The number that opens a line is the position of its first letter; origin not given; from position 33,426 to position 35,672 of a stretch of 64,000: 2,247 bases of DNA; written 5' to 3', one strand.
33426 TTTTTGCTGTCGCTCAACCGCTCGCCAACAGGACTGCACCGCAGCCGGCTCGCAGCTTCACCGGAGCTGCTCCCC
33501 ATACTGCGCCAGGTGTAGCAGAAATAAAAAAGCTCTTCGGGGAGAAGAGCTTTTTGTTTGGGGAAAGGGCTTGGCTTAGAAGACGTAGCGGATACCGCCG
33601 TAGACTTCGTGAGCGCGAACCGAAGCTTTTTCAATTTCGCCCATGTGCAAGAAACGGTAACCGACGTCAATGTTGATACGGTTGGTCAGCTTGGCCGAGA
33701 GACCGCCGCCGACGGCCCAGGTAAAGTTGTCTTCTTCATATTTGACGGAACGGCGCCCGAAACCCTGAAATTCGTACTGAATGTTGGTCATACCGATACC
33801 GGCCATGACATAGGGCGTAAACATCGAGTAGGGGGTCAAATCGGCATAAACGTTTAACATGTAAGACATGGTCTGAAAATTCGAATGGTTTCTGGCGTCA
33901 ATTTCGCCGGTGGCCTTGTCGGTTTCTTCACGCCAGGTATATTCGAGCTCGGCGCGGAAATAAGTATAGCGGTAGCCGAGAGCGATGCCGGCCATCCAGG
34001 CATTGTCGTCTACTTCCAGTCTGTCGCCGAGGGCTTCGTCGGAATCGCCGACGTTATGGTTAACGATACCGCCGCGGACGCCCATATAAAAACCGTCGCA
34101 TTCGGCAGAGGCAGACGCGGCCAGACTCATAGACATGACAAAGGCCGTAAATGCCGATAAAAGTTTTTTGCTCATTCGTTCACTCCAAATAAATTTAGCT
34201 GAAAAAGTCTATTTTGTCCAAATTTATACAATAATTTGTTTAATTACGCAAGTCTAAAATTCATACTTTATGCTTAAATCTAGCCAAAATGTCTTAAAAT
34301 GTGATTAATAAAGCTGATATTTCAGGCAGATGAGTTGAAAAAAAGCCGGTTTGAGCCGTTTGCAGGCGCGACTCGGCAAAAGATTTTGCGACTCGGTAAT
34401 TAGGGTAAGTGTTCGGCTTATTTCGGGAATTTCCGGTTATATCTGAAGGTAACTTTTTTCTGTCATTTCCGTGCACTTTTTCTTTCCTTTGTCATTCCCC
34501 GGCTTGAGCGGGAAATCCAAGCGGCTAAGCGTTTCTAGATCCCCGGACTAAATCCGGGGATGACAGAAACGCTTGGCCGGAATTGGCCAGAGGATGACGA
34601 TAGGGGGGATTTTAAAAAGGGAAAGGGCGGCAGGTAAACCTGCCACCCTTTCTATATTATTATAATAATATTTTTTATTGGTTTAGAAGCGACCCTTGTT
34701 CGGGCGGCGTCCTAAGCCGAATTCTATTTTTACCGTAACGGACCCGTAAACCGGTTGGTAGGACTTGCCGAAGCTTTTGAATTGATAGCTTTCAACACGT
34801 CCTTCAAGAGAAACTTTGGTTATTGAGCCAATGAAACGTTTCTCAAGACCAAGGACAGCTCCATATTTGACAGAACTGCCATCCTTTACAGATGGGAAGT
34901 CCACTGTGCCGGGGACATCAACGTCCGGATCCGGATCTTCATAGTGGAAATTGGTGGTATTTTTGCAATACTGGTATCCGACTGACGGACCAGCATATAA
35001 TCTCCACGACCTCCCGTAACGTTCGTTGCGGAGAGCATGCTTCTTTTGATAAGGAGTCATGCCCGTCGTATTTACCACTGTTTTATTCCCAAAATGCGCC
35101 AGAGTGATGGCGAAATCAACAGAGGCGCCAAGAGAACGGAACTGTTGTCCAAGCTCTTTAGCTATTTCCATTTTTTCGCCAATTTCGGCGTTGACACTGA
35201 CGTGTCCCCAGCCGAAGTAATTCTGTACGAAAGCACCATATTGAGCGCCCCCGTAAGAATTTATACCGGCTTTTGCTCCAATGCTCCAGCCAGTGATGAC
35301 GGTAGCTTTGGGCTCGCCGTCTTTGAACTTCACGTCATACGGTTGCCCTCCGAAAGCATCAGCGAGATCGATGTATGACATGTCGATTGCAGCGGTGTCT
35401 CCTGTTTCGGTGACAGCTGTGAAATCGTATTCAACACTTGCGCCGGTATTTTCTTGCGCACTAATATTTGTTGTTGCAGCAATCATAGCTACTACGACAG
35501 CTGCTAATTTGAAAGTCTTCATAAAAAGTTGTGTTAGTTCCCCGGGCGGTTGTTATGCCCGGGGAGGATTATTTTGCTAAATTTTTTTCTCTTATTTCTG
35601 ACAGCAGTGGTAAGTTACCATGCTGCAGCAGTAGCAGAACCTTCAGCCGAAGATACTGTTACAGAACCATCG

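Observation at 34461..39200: Lower-GC two-gene insert (giant lipoprotein plus beta-barrel) bracketed by direct repeats, with possible Bacteroidota origin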

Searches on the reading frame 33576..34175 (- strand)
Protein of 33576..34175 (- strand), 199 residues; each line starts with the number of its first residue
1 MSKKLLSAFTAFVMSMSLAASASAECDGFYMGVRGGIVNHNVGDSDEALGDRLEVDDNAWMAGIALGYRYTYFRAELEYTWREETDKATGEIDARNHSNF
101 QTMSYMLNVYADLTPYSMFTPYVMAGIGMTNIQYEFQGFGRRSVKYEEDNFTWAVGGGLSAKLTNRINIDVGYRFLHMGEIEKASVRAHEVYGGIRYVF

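Call 8: search_protein_families(library=pfam, proteins=[window:33576-34175:-], max_evalue=1)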
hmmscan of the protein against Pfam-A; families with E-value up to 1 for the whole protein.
window:33576-34175:- (199 aa): 5 families
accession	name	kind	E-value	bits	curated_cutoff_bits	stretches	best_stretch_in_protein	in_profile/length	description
PF13505.12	OMP_b-brl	-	2.1e-20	74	28.7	1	10-199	3-175/175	Outer membrane protein beta-barrel domain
PF02462.21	Opacity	-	2e-07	31.6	21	1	67-199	2-126/126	Opacity family porin protein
PF01617.23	Surface_Ag_2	-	4.8e-06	26.7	22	1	99-177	132-202/247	Surface antigen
PF01389.23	OmpA_membrane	-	0.00016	21.9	21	1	27-182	4-156/180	OmpA-like transmembrane domain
PF03797.25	Autotransporter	-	0.029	14.6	26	0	57-109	37-130/255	Autotransporter beta-domain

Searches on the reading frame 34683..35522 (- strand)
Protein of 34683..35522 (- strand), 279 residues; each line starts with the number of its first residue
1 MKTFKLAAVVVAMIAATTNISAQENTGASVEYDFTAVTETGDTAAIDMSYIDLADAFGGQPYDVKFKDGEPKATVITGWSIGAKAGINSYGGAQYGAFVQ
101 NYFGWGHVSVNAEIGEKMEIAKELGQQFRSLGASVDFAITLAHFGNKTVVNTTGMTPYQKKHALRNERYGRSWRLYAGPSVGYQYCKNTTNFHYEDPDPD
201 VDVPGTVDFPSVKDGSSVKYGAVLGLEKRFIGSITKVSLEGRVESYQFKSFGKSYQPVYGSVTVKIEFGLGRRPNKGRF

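Call 8: search_protein_families(library=pfam, proteins=[window:34683-35522:-], max_evalue=1)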
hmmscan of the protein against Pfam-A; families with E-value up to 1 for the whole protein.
window:34683-35522:- (279 aa): 1 family
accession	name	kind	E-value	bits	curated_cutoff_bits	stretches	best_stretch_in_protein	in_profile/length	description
PF08948.16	PRD1_P5_spike_N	-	0.1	13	25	1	26-63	35-72/126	Bacteriophage PRD1, P5, spike N-terminal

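Call 17: find_homologous_proteins(query=window:34683-35522:-)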
Query window:34683-35522:- (279 aa): 77 proteins with E <= 0.001 among 2289 candidates.
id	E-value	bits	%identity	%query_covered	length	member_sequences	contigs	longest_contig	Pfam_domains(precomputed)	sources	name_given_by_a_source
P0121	9.5e-184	627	100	100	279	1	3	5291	-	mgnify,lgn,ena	mgnify:FL=1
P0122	1.1e-183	627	100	100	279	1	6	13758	-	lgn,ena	-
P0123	1.6e-183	626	100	100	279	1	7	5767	-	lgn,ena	-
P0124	4.1e-183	625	99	100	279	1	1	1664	-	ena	-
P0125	7.1e-183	624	100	100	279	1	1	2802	-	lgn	-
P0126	1.3e-180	617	98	100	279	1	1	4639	-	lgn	-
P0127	9.8e-180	614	96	100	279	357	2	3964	-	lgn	-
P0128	4.8e-179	612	96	100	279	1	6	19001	-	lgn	-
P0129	2.7e-178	609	96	100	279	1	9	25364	-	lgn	-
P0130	2.7e-178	609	96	100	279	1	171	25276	-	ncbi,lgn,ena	-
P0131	6.1e-178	608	96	100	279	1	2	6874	-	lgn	-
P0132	1.3e-177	607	96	100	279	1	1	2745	-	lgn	-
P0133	1.5e-177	607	96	100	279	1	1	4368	-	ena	-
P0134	6.3e-177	605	96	100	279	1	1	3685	-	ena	-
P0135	5.5e-176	602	96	100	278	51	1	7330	-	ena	-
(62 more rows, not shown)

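Call 26: predict_structure(alignment_id=A1)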
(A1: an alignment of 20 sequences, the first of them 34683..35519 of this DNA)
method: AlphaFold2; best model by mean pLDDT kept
length: 278 residues; sequences in the alignment: 20
mean_pLDDT: 66.7   pTM: 0.57
mean pLDDT of the five models: 66.7, 66.2, 64.2, 63.7, 60.2
residues with pLDDT >= 90: 46; 70-90: 79; 50-70: 83; < 50: 70
segments of 3 or more residues with pLDDT < 50: 1-43, 52-63, 273-278
pLDDT, mean of each block of 10 residues (from residue 1): 41 37 31 43 48 45 49 68 91 91 82 83 76 88 65 60 53 88 76 60 55 76 85 82 79 80 84 47
secondary structure, 60 per line:
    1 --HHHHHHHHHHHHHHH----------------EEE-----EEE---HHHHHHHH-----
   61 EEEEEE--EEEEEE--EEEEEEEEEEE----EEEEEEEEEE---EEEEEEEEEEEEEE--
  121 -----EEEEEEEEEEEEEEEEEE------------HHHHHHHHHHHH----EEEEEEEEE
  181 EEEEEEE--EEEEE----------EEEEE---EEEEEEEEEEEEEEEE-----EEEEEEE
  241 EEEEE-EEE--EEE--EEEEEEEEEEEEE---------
elements in order: H3-17 E34-36 E42-44 H48-55 E61-66 E69-74 E77-87 E92-101 E105-118 E126-143 H156-167 E172-187 E190-194 E205-209 E213-228 E234-245 E247-249 E252-254 E257-269
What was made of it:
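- On Small outer-membrane beta-barrel (OmpX/NspA/OmpW-like): The AF2 barrel core has pLDDT of mostly 75-91, with lower values in the loop and helix regions (call 26).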

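Call 31: fold_search(model_id=the predicted structure, library=pdb)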
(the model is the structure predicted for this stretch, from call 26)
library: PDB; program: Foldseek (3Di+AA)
matches with E <= 10: 1066; with E <= 0.001: 2
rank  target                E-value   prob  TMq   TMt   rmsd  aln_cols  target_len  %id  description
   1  1p4t                  5.6e-05  1.00  0.41  0.68   4.7       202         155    8  Crystal structure of Neisserial surface protein A (NspA) (released 2003-07-22)
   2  9nh2_A                3.2e-04  1.00  0.43  0.52   7.9       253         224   11  In situ cryo-EM structure of porin III of the Legionella Dot/Icm T4SS machine (released 2025-09-17)
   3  2mnh_MODEL_1_A        1.1e-03  1.00  0.31  0.50   9.1       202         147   13  Refined structure of outer membrane protein x in nanodisc by measuring residual dipolar couplings (released 2015-03-18)
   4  2erv_A                1.3e-03  1.00  0.32  0.52   8.9       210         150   11  Crystal structure of the outer membrane enzyme PagL (released 2006-04-11)
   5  2f1t_A                1.7e-03  1.00  0.35  0.49   6.9       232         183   12  Outer membrane protein OmpW (released 2006-01-24)
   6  3kvn_X                1.7e-03  0.95  0.26  0.15  17.3       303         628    9  Crystal structure of the full-length autotransporter EstA from Pseudomonas aeruginosa (released 2010-01-26)
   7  3kvn_A                1.8e-03  0.95  0.26  0.15  17.9       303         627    9  Crystal structure of the full-length autotransporter EstA from Pseudomonas aeruginosa (released 2010-01-26)
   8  3qra                  2.3e-03  1.00  0.33  0.53   6.4       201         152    8  The crystal structure of Ail, the attachment invasion locus protein of Yersinia pestis (released 2011-11-23)
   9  3dzm_A                3.0e-03  1.00  0.36  0.47   8.9       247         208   10  Crystal structure of a major outer membrane protein from Thermus thermophilus HB27 (released 2008-12-23)
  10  8qxp                  3.3e-03  1.00  0.38  0.55   6.3       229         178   10  Crystal structure of the outer membrane porin OmpW from Klebsiella pneumoniae (released 2024-01-24)
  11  2erv_B                3.3e-03  1.00  0.31  0.52   9.0       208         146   12  Crystal structure of the outer membrane enzyme PagL (released 2006-04-11)
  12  7xw0_B                3.3e-03  0.96  0.29  0.30  10.2       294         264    9  Crystal structure of pOmpT (released 2023-05-31)
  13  2x55                  3.7e-03  0.99  0.33  0.33   9.9       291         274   11  Yersinia Pestis Plasminogen Activator Pla (Native) (released 2010-07-28)
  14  7q5c                  4.1e-03  0.95  0.24  0.26  20.9       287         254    9  Crystal structure of OmpG in space group 96 (released 2022-11-16)
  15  3dzm_B                5.1e-03  1.00  0.35  0.47   8.1       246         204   11  Crystal structure of a major outer membrane protein from Thermus thermophilus HB27 (released 2008-12-23)
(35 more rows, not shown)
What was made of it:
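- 34683..35522 (-): Partner gene: a 279-aa small outer-membrane beta-barrel with signal peptide ...ISA|QE and a C-terminal Phe. Foldseek matches NspA, OmpX, PagL, OmpW and Ail (calls 26, 31).
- On Small outer-membrane beta-barrel (OmpX/NspA/OmpW-like): Foldseek matches NspA at E 6e-5 (TMt 0.68), and also OmpX, PagL, OmpW and Ail (call 31).
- On Slam / T11SS: The protein is 279 aa. The fold matches are 8-stranded barrels (call 31).
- Closest known: Slam / type XI secretion. Different: Its fold matches are small barrels such as NspA, OmpX and OmpW (call 31).
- The fold is supported by calls 26 and 31. The barrel resembles OmpW-type small channels as well as NspA and OmpX (call 31).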

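Call 38: search_protein_families(library=ncbifam, proteins=[window:34683-35522:-], max_evalue=0.1)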
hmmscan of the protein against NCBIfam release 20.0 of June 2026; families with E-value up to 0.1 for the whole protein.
window:34683-35522:- (279 aa): 0 families
